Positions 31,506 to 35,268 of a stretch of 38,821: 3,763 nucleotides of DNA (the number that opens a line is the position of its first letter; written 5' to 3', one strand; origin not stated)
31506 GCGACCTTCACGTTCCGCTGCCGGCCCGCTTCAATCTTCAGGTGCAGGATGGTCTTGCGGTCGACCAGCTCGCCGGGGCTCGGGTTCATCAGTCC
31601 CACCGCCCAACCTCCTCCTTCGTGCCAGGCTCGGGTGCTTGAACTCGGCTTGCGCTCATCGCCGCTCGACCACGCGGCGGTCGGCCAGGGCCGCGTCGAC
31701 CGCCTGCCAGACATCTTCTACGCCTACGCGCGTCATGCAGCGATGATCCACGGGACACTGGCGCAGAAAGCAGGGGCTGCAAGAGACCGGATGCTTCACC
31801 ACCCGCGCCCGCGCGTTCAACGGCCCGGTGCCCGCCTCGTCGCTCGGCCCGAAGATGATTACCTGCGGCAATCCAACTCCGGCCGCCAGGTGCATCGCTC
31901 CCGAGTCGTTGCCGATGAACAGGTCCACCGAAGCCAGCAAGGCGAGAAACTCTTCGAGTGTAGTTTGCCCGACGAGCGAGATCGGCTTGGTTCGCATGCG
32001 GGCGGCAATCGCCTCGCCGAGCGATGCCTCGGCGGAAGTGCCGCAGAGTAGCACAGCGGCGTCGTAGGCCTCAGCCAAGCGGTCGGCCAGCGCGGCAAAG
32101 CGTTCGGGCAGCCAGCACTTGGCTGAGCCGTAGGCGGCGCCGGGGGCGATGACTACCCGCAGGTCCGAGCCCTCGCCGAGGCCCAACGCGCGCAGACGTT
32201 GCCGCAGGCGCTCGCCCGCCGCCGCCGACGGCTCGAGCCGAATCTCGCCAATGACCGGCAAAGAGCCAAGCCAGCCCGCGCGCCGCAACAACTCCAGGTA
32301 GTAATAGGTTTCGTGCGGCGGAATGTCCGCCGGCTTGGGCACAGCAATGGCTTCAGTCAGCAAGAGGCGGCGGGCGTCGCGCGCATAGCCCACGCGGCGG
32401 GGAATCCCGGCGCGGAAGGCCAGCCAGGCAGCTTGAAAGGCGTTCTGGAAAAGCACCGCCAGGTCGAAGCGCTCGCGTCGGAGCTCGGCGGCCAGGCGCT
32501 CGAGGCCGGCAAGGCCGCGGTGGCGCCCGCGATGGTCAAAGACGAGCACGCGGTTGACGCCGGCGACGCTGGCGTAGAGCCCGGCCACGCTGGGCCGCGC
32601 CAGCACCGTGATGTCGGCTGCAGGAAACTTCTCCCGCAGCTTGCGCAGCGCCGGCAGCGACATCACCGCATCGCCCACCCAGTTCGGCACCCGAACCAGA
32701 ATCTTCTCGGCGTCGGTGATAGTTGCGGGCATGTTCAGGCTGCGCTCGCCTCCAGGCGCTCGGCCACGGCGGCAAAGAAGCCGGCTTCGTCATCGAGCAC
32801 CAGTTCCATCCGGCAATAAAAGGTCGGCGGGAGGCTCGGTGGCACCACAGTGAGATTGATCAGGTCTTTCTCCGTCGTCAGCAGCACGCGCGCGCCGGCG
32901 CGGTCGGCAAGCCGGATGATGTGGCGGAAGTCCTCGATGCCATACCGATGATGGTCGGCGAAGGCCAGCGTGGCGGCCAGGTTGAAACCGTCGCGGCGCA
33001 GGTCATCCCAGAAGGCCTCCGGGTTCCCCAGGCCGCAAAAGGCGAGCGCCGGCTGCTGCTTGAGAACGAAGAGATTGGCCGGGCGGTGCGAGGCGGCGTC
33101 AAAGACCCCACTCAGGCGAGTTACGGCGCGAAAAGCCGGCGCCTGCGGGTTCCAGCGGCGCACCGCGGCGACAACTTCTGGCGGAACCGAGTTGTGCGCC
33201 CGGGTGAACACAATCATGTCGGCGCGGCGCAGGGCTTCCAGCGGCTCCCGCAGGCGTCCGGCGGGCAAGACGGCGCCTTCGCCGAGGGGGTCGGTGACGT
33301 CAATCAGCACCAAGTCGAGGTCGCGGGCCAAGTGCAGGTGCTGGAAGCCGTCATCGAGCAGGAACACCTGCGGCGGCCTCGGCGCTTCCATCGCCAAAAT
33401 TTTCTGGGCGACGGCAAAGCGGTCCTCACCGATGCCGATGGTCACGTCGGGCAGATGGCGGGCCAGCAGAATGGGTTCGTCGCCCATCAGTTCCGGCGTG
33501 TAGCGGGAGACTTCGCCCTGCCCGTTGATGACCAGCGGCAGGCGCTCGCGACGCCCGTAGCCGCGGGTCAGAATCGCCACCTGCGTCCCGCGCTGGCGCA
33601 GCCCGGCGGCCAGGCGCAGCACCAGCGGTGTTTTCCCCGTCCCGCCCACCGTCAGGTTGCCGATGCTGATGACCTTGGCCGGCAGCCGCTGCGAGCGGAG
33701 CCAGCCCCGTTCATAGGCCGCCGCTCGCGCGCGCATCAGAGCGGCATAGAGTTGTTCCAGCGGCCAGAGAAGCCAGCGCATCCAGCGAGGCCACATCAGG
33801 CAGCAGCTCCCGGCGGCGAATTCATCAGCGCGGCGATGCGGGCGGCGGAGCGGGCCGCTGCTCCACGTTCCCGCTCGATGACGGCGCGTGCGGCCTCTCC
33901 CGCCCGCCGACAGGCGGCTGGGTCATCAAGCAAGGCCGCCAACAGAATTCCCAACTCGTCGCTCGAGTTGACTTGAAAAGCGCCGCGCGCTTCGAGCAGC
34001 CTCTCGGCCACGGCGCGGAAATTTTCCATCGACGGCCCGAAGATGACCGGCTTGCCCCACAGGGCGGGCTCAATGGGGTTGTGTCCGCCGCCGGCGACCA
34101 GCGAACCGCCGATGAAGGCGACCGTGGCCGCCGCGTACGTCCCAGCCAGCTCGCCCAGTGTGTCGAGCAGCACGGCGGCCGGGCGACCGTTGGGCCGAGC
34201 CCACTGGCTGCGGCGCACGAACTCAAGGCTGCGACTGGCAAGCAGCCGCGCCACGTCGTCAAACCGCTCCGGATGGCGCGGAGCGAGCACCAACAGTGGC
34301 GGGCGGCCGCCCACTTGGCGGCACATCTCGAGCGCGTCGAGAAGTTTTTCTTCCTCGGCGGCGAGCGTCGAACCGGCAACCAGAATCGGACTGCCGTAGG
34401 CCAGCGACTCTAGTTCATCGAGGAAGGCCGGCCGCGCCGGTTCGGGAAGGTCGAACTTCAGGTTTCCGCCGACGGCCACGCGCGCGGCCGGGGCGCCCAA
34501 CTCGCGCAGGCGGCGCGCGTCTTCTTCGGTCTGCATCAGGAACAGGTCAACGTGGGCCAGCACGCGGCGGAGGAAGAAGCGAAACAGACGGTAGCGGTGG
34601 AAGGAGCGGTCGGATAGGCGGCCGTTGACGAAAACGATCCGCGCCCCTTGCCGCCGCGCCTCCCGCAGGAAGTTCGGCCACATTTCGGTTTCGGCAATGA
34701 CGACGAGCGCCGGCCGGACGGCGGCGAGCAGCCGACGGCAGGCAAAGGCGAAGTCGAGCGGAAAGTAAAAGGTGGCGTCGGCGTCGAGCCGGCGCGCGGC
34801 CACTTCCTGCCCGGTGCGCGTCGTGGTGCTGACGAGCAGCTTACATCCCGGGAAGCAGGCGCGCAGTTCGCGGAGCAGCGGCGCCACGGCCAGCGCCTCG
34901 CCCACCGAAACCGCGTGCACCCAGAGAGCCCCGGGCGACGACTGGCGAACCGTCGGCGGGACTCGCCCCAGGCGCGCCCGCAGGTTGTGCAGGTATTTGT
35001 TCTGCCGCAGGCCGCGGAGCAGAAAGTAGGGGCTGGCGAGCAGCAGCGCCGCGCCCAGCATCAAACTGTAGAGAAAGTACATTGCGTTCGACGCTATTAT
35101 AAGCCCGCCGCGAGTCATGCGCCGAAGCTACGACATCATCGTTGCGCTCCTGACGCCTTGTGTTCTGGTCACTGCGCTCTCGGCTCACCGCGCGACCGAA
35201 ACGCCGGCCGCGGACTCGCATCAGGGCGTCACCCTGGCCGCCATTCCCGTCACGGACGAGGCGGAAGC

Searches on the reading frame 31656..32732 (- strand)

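Call 50: search_protein_families(library=pfam, proteins=[window:31656-32732:-], max_evalue=0.0001)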
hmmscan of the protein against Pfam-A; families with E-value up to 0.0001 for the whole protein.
window:31656-32732:- (358 aa): 1 family
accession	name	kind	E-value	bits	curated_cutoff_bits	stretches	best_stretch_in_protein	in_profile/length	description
PF01075.23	Glyco_transf_9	-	5.2e-45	154.1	22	1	79-329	3-244/247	Glycosyltransferase family 9 (heptosyltransferase)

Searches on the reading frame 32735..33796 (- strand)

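Call 50: search_protein_families(library=pfam, proteins=[window:32735-33796:-], max_evalue=0.0001)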
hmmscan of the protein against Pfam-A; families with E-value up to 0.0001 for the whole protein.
window:32735-33796:- (353 aa): 1 family
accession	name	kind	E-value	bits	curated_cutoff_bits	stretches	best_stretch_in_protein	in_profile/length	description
PF02606.20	LpxK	-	2.8e-90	303.2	27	1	7-348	2-327/328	Tetraacyldisaccharide-1-P 4'-kinase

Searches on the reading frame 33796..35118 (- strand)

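Call 50: search_protein_families(library=pfam, proteins=[window:33796-35118:-], max_evalue=0.0001)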
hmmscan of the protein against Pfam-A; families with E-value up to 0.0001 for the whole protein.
window:33796-35118:- (440 aa): 3 families
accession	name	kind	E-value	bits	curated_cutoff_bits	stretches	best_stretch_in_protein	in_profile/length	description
PF04413.22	Glycos_transf_N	-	4.4e-64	215.7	23.9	1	45-223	2-178/179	3-Deoxy-D-manno-octulosonic-acid transferase (kdotransferase)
PF13579.12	Glyco_trans_4_4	-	6.3e-07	30.3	29.7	1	103-216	37-154/158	Glycosyl transferase 4-like domain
PF13439.12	Glyco_transf_4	-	1.7e-06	28.6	28.5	1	101-216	38-161/170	Glycosyltransferase Family 4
